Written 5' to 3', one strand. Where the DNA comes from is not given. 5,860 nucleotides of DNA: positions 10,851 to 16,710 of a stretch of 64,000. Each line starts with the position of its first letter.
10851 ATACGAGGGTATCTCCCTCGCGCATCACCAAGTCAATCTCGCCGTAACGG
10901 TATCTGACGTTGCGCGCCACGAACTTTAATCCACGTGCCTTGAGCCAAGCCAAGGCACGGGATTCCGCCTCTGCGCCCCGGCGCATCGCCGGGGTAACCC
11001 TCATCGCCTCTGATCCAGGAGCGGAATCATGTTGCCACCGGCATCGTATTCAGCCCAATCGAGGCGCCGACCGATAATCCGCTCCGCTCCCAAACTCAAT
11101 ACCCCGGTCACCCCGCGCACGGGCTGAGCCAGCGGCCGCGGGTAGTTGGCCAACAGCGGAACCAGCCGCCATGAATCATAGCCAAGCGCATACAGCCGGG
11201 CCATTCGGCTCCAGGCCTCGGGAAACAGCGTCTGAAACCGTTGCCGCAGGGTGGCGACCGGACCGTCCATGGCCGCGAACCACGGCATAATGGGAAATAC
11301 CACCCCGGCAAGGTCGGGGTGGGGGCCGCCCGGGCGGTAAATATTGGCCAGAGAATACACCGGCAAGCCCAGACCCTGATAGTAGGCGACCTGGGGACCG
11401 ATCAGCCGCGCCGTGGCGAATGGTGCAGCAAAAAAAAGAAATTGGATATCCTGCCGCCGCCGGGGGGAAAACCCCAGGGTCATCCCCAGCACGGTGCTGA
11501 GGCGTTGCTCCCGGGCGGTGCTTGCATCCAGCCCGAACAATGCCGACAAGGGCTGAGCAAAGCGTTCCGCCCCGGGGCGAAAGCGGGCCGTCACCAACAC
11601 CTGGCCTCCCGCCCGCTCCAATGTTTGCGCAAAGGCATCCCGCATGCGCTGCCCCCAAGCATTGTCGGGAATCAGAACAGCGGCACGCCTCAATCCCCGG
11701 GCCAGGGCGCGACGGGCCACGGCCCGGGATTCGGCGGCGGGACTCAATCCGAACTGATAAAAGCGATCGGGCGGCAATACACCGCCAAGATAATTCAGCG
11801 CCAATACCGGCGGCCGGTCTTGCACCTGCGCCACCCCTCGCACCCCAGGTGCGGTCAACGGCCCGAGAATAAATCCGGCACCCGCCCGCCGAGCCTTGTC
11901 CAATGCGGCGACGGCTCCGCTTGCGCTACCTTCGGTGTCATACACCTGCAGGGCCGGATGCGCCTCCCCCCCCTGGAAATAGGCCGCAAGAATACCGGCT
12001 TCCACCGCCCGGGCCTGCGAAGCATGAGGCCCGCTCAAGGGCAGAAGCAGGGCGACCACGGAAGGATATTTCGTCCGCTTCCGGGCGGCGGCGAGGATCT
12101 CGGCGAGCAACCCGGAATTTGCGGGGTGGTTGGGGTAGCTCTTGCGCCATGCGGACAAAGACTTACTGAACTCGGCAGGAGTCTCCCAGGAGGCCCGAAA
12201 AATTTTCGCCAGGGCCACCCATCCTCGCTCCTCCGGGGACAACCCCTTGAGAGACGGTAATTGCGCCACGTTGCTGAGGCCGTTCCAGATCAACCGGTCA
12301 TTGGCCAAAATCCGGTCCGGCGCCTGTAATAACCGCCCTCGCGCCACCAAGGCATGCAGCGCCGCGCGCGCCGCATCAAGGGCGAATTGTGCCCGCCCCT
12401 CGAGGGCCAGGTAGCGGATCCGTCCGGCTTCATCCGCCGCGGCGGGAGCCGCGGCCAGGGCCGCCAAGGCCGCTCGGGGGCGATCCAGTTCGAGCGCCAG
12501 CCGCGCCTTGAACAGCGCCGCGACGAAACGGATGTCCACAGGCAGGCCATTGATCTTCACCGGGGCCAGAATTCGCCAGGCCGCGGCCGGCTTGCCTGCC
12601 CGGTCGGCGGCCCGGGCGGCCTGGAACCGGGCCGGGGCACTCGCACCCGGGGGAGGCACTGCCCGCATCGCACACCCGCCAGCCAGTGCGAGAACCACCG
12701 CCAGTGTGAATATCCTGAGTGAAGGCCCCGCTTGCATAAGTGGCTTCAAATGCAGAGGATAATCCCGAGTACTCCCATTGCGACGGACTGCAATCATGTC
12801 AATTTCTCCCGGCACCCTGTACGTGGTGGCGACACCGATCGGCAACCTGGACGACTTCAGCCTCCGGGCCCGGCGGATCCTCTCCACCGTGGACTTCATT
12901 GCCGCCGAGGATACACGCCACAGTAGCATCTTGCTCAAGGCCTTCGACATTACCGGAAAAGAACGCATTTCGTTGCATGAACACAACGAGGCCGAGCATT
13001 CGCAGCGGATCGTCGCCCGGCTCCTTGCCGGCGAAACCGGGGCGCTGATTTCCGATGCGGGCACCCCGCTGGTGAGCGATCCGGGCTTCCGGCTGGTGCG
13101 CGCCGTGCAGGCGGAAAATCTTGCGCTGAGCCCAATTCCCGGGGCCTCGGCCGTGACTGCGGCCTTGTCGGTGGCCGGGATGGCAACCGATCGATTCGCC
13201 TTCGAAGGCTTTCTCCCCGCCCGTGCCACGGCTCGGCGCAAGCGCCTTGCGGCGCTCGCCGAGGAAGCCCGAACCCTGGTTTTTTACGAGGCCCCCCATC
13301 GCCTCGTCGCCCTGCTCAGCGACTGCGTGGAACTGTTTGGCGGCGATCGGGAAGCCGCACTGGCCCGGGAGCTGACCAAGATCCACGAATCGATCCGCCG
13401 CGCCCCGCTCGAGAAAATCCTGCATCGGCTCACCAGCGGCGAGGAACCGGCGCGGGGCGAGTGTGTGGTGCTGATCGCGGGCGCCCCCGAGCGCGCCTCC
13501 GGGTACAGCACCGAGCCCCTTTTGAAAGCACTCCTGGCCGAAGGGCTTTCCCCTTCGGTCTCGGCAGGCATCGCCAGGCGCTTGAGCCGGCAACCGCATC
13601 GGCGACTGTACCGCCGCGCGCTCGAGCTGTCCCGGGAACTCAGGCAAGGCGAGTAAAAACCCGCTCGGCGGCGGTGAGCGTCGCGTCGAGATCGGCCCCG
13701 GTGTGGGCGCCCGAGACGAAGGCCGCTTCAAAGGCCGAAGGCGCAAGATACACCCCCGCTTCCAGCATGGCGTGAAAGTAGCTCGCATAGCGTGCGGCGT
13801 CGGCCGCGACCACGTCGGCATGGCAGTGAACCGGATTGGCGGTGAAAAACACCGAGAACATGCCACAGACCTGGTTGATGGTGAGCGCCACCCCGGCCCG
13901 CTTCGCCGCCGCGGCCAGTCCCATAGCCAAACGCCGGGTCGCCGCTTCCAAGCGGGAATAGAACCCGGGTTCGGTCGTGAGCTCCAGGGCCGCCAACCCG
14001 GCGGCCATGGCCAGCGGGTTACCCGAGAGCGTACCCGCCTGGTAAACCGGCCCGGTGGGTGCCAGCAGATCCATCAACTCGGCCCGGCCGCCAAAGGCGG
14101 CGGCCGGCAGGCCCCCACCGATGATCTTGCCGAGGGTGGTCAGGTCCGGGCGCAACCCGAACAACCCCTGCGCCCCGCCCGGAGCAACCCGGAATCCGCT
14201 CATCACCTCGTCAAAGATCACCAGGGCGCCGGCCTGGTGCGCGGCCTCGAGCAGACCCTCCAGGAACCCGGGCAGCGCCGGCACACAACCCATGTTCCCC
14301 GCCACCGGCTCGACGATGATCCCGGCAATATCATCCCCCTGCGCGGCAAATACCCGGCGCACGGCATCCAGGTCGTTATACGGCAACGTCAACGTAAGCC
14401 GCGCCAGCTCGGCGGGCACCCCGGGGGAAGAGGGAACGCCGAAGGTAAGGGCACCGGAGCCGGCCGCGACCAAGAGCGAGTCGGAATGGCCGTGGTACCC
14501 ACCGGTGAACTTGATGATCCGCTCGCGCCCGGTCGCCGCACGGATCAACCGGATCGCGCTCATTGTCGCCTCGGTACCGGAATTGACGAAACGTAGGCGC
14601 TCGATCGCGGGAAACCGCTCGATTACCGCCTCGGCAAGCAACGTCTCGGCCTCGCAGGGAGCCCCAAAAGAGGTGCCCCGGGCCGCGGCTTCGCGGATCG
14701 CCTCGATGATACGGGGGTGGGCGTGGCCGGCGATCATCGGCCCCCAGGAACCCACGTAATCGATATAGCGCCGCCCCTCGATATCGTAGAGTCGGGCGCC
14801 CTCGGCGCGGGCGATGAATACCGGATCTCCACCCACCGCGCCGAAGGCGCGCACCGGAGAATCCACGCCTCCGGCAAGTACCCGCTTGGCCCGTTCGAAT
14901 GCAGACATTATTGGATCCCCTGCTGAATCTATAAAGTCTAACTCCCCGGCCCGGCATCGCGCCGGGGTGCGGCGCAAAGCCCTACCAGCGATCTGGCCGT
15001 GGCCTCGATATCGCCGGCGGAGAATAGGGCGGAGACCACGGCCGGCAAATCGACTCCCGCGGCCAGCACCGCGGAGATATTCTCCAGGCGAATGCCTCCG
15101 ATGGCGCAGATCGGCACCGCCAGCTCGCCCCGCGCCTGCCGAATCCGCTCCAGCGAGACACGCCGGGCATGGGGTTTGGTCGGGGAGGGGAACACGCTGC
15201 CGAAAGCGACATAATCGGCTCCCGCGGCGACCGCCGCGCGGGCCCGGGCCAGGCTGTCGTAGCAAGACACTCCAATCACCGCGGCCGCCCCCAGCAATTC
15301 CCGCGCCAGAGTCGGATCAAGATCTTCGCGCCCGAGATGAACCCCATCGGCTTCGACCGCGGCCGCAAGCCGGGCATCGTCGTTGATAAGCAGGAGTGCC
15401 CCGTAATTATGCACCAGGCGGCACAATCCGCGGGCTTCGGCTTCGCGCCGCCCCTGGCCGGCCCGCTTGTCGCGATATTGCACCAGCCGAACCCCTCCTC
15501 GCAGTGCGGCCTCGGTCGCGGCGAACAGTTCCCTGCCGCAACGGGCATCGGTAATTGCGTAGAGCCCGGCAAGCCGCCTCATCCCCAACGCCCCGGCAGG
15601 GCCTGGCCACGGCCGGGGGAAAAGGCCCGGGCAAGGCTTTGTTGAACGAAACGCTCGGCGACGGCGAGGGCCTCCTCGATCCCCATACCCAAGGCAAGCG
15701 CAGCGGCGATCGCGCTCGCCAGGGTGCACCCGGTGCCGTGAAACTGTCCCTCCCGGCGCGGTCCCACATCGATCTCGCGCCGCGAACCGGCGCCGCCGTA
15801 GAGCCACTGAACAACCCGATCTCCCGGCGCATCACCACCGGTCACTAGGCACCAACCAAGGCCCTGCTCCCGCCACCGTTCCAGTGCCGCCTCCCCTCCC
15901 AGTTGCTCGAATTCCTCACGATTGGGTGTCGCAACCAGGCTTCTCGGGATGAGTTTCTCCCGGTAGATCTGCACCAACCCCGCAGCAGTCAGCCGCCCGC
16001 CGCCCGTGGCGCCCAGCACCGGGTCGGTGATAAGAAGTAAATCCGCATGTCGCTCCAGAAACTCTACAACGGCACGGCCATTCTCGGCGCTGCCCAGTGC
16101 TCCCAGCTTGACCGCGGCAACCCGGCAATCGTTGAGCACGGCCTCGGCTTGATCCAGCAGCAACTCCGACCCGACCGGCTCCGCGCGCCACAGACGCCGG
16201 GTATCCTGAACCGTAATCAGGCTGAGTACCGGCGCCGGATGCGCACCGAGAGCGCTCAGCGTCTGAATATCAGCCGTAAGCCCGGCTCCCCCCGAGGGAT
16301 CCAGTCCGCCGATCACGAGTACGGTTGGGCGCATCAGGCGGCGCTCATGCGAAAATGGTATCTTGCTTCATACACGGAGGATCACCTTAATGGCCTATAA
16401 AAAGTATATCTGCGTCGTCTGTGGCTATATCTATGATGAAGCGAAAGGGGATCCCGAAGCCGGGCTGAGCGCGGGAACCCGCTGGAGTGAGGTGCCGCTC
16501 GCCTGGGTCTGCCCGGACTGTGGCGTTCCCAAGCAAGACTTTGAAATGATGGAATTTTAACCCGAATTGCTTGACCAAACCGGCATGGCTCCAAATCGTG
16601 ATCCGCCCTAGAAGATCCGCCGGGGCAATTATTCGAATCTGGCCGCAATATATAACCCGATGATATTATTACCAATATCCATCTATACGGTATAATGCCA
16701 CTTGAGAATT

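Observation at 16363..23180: Lower-GC islet: rubredoxin plus a four-gene operon for an archaeal-style 2-oxoacid -> acyl-CoA -> ATP module led by an unrecognised enzyme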

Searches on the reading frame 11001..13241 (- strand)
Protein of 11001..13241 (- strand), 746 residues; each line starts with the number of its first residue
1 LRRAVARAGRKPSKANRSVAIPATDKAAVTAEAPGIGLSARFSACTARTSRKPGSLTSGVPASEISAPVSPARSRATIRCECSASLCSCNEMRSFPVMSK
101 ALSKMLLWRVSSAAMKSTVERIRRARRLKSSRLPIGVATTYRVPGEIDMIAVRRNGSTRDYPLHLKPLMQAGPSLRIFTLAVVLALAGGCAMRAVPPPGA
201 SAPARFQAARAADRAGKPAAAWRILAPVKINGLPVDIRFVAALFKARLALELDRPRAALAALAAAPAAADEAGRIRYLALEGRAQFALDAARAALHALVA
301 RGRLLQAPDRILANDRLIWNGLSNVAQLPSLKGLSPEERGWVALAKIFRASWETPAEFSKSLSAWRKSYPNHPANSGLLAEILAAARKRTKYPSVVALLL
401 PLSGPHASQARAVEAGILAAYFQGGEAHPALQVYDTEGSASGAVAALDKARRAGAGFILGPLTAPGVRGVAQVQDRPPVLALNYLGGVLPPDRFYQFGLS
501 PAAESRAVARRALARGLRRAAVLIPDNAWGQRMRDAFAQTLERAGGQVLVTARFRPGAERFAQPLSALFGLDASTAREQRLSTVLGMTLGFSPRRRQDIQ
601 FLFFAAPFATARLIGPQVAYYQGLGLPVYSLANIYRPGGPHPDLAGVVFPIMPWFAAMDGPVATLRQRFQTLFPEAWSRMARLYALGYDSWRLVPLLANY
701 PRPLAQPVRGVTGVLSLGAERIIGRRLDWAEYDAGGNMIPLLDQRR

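Call 92: search_protein_families(library=pfam, proteins=[window:11001-13241:-], max_evalue=0.0001)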
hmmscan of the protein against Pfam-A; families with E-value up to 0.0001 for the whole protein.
window:11001-13241:- (746 aa): 2 families
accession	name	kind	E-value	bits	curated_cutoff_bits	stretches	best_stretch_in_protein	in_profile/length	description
PF04348.19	LppC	-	1.9e-76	258.3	28.8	1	205-735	27-563/563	LppC putative lipoprotein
PF13458.12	Peripla_BP_6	-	5.1e-16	59.7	31.7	1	396-692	4-287/343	Periplasmic binding protein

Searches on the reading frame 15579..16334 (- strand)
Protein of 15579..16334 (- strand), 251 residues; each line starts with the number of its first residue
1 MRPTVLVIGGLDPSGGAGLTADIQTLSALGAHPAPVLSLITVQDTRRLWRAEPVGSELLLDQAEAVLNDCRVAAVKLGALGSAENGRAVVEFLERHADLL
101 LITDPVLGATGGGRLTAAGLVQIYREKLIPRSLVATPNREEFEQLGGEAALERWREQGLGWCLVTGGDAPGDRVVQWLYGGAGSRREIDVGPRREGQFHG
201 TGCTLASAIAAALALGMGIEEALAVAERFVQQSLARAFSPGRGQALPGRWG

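Call 21: list_cluster_members(proteins=[window:15579-16334:-, window:16972-18792:+, window:18804-20465:+, window:20458-21042:+, window:21042-23180:+, window:25023-26645:+, window:23479-25026:+])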
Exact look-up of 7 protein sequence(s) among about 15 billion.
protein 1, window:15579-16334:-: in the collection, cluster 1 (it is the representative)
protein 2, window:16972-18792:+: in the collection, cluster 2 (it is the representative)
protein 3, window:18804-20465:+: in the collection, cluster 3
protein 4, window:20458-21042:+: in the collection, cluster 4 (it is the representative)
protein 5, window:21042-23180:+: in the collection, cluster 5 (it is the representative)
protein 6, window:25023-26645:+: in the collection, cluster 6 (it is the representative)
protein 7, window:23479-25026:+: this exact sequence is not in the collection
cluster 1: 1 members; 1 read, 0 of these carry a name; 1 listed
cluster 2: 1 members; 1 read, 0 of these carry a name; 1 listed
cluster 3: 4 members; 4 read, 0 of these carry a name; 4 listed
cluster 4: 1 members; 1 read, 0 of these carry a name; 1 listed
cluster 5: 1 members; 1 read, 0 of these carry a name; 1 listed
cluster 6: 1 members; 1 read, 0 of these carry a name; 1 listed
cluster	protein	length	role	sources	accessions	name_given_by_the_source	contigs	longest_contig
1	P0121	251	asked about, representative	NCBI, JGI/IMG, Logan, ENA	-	-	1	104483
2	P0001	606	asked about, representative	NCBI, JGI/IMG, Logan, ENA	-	-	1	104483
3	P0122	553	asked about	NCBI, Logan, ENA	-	-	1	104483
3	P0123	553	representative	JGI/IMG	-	-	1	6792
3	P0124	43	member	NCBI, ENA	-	-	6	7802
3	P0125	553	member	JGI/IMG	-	-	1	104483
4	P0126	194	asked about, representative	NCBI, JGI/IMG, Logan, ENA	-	-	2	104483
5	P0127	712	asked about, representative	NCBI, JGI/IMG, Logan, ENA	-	-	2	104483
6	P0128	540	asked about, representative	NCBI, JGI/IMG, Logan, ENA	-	-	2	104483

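Call 63: find_homologous_proteins(query=window:15579-16334:-, max_evalue=1e-40)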
Query window:15579-16334:- (251 aa): 437 proteins with E <= 1e-40 among 8000 candidates; the best 120 are listed.
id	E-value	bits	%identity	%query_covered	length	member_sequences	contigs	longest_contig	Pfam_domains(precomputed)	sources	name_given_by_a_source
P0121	1.8e-157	540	100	100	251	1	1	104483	PF08543.18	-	-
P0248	6.9e-130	450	84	100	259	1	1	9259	PF08543.18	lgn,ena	-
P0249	2.8e-86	307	63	99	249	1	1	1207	PF08543.18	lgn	-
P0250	4.4e-85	303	65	99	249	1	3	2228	PF08543.18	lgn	-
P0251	4.5e-83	297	61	99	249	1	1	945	PF08543.18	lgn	-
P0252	1.6e-82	295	63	99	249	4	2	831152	PF08543.18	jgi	-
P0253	5.3e-82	293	62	99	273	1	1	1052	PF08543.18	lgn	-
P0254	7.2e-79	283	59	99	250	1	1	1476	PF08543.18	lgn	-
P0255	4.7e-78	280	61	99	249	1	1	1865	PF08543.18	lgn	-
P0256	7.1e-78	280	57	99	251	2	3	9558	PF08543.18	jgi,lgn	-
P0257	2.0e-76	275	58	99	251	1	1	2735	PF08543.18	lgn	-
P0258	9.1e-76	273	56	99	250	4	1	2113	PF08543.18,PF00294.30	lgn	-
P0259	1.4e-75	272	56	99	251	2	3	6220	PF08543.18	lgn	-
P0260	2.1e-75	272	56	99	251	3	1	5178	PF08543.18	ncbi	ncbi:MAG: bifunctional hydroxymethylpyrimidine kinase/phosphomethylpyrimidine kinase [Gammaproteobac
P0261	6.2e-75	270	54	99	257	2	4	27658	PF08543.18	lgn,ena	-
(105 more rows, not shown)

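Call 64: find_encoding_contigs(protein=P0248, flank=10000, max_places=2)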
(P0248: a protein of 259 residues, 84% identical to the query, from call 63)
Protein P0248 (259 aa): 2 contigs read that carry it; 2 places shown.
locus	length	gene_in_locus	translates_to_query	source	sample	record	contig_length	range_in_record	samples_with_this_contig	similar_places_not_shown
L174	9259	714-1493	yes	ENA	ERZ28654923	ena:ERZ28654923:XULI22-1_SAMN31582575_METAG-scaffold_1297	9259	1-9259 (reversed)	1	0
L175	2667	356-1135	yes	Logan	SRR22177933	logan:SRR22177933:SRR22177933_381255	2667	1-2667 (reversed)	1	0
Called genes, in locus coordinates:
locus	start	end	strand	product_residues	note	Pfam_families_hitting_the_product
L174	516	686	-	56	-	PF00301:Rubredoxin, PF21349:RUBY_RBDX (faint)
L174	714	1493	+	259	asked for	PF08543:Phos_pyr_kin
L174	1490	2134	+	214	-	PF02581:TMP-TENI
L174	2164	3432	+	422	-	PF00202:Aminotran_3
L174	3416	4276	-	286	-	PF00590:TP_methylase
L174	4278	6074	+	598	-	PF04348:LppC, PF13458:Peripla_BP_6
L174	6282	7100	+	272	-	PF04348:LppC, PF13458:Peripla_BP_6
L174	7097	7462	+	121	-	PF02021:UPF0102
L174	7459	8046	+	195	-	PF13580:SIS_2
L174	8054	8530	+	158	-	PF01565:FAD_binding_4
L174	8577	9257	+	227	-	?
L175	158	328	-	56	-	PF00301:Rubredoxin, PF21349:RUBY_RBDX (faint)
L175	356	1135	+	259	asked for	PF08543:Phos_pyr_kin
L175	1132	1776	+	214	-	PF02581:TMP-TENI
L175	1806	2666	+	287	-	?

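Call 65: find_encoding_contigs(protein=P0252, flank=10000, max_places=1)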
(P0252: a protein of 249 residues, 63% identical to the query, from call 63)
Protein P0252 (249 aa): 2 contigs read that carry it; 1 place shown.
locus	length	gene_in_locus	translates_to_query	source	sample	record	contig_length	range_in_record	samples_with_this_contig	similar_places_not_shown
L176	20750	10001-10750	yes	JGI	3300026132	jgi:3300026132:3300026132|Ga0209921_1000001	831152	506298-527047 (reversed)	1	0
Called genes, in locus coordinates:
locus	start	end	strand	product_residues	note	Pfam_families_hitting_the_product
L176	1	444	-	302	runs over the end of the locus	PF06189:5-nucleotidase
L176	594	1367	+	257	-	PF12811:BaxI_1, PF01027:Bax1-I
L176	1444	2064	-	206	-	PF00440:TetR_N, PF14246:TetR_C_7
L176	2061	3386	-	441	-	PF02321:OEP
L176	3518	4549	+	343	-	PF25917:BSH_RND, PF25994:HH_AprE, PF25885:HH_EMRA (weak), PF25954:Beta-barrel_RND_2, PF25963:Beta-barrel_AAEA, PF25990:Beta-barrel_YknX (weak)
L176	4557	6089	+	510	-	PF00083:Sugar_tr, PF06609:TRI12, PF05977:MFS_3 (faint), PF07690:MFS_1, PF12832:MFS_1_like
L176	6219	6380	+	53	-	-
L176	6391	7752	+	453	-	PF13506:Glyco_transf_21, PF00535:Glycos_transf_2, PF13641:Glyco_tranf_2_3, PF03142:Chitin_synth_2 (weak), PF13632:Glyco_trans_2_3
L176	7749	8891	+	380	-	PF00155:Aminotran_1_2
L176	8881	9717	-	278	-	PF01435:Peptidase_M48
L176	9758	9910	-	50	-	PF00301:Rubredoxin, PF21349:RUBY_RBDX (faint)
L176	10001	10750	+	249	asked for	PF08543:Phos_pyr_kin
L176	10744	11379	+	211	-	PF02581:TMP-TENI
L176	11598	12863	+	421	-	PF00202:Aminotran_3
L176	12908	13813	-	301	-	PF00590:TP_methylase, PF23016:RsmI_C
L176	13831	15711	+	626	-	PF04348:LppC, PF13458:Peripla_BP_6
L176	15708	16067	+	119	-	PF02021:UPF0102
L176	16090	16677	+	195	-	PF13580:SIS_2, PF01380:SIS (faint)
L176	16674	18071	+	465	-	PF01565:FAD_binding_4, PF02913:FAD-oxidase_C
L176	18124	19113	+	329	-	PF00753:Lactamase_B, PF21221:B_lactamase-like_C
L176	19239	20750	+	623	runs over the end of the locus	PF17899:Peptidase_M61_N, PF05299:Peptidase_M61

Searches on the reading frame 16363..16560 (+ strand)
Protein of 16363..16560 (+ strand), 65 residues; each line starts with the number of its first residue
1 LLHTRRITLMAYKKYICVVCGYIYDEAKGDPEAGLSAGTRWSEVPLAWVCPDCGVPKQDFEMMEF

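Call 3: search_protein_families(library=pfam, proteins=[window:16363-16560:+], max_evalue=0.01)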
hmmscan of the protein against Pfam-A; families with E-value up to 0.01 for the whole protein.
window:16363-16560:+ (65 aa): 5 families
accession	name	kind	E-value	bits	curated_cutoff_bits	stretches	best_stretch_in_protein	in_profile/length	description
PF00301.25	Rubredoxin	-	3.8e-22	78.5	23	1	14-60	1-47/47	Rubredoxin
PF21349.2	RUBY_RBDX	-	4.9e-06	26.3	26.5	0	49-61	18-30/30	Rubrerythrin, rubredoxin-like domain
PF08271.17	Zn_Ribbon_TF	-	0.0031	17.5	29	0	15-32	20-37/43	TFIIB zinc-binding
PF10058.14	Zn_ribbon_10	-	0.0051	17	24.2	0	34-55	33-52/54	ER junction formation factor lunapark, zinc ribbon finger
PF06677.18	Auto_anti-p27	-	0.0074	16.8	24.1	0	47-56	15-24/40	Sjogren's syndrome/scleroderma autoantigen 1 (Autoantigen p27)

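Call 4: search_protein_families(library=ncbifam, proteins=[window:16363-16560:+], max_evalue=0.01)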
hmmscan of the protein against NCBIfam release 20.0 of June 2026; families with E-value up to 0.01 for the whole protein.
window:16363-16560:+ (65 aa): 4 families
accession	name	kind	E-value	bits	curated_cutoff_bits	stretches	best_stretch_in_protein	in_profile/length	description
NF045768.1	RubredRD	equivalog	3.7e-23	81.3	90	1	13-64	2-53/54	rubredoxin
NF003954.0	PRK05452.1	equivalog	5.7e-13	48.6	711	1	11-63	422-474/479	anaerobic nitric oxide reductase flavorubredoxin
NF009146.0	PRK12496.1-3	equivalog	0.0016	18.2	268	0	36-56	127-147/162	hypothetical protein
NF033497.1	rubre_like_arch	subfamily_domain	0.0033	17.1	32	0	46-55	16-24/34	rubrerythrin-like domain-containing protein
